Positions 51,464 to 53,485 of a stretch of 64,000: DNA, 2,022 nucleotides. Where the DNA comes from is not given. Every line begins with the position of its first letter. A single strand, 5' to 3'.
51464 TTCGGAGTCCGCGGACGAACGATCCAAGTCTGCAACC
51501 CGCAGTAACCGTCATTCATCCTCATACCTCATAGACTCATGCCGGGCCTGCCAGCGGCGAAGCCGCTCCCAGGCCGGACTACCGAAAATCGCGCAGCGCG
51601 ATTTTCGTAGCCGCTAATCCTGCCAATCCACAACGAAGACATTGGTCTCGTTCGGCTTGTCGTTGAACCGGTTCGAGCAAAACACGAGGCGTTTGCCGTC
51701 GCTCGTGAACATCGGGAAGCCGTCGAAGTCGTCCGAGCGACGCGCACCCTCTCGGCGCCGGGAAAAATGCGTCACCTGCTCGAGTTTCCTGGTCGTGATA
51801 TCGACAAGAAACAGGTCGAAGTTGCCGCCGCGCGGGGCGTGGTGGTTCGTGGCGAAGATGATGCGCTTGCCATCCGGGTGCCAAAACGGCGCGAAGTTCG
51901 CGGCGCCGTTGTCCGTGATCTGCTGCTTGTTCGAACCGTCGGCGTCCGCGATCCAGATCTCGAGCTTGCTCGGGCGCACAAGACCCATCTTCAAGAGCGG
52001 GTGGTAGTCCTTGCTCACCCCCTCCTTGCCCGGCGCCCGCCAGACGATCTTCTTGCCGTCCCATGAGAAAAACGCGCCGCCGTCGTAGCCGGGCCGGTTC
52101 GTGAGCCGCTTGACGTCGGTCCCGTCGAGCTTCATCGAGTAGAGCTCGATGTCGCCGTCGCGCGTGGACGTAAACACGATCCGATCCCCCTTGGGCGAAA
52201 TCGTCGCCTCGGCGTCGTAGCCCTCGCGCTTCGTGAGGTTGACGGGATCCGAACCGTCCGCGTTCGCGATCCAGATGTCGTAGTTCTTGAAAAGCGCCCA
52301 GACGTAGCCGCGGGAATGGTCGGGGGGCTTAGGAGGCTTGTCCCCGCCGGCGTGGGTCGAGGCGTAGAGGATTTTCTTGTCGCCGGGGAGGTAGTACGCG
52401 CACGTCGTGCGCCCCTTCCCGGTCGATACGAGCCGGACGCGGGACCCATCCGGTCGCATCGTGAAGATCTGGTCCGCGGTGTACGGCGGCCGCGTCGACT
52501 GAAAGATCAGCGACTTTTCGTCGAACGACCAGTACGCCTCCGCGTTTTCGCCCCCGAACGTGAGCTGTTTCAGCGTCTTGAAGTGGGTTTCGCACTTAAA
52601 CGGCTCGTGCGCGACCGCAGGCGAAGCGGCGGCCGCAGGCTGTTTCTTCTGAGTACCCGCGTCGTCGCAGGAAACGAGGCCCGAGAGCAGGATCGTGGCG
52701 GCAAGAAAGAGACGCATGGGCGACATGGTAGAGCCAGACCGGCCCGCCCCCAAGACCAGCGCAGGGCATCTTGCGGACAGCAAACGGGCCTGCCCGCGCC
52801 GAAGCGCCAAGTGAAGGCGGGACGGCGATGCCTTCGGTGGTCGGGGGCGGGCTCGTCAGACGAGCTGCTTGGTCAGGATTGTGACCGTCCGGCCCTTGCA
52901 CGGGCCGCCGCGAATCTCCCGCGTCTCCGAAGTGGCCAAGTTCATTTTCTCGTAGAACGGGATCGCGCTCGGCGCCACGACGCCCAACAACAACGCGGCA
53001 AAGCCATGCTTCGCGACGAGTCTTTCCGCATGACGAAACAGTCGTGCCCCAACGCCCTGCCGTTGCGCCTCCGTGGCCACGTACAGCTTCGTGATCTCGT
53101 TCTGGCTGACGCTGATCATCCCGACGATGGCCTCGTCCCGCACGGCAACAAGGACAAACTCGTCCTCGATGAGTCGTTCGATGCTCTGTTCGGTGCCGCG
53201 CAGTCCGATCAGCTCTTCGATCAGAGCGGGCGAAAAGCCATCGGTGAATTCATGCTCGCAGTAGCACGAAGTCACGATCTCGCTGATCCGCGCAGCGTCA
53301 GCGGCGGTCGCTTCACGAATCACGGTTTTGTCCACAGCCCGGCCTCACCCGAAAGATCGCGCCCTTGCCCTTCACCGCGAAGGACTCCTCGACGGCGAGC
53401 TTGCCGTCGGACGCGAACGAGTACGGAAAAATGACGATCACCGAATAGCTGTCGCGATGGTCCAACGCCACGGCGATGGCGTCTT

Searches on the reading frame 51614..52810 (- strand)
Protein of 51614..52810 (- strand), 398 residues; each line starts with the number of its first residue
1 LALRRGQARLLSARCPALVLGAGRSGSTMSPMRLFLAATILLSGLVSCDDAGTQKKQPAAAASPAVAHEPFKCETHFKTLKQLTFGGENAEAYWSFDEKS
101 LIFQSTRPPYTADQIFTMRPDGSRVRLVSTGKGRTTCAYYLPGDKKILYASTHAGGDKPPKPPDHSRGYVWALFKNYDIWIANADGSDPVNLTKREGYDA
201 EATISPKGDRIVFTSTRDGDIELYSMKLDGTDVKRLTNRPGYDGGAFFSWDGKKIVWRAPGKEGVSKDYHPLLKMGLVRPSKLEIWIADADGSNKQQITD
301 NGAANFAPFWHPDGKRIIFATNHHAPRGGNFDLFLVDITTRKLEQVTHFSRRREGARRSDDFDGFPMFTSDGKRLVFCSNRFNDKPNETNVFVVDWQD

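Call 9: search_protein_families(library=ncbifam, proteins=[window:51614-52810:-], max_evalue=0.00001)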
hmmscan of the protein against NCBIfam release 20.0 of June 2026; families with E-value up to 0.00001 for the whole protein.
window:51614-52810:- (398 aa): 5 families
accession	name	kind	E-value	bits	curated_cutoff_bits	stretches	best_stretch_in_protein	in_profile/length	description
TIGR02800.1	propeller_TolB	equivalog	2.4e-38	132.1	343.15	4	176-257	258-339/418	Tol-Pal system beta propeller repeat protein TolB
NF053518.1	DipepPtdsDpp5Prph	equivalog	3.4e-21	75.4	900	1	176-258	41-123/655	dipeptidyl-peptidase Dpp5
NF002183.0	PRK01029.1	equivalog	8.7e-12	44.8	405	0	197-257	281-343/429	Tol-Pal system protein TolB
NF003124.0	PRK04043.1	equivalog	5.1e-11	42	428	0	192-256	228-292/419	Tol-Pal system protein TolB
NF033523.0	lasso_peptidase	equivalog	2.5e-08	33.2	400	0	282-323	111-152/638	Atxe2 family lasso peptide isopeptidase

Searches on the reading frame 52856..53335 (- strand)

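Call 9: search_protein_families(library=ncbifam, proteins=[window:52856-53335:-], max_evalue=0.00001)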
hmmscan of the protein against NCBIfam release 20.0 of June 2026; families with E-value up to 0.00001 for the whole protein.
window:52856-53335:- (159 aa): 2 families
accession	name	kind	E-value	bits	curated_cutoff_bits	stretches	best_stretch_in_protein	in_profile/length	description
TIGR01575.1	rimI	equivalog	8.8e-07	29.1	86.4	1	63-139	36-118/132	ribosomal protein S18-alanine N-acetyltransferase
NF053587.1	SpmdActasePaiA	equivalog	4.3e-06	26.6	250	1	67-157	79-170/172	spermidine/spermine N(1)-acetyltransferase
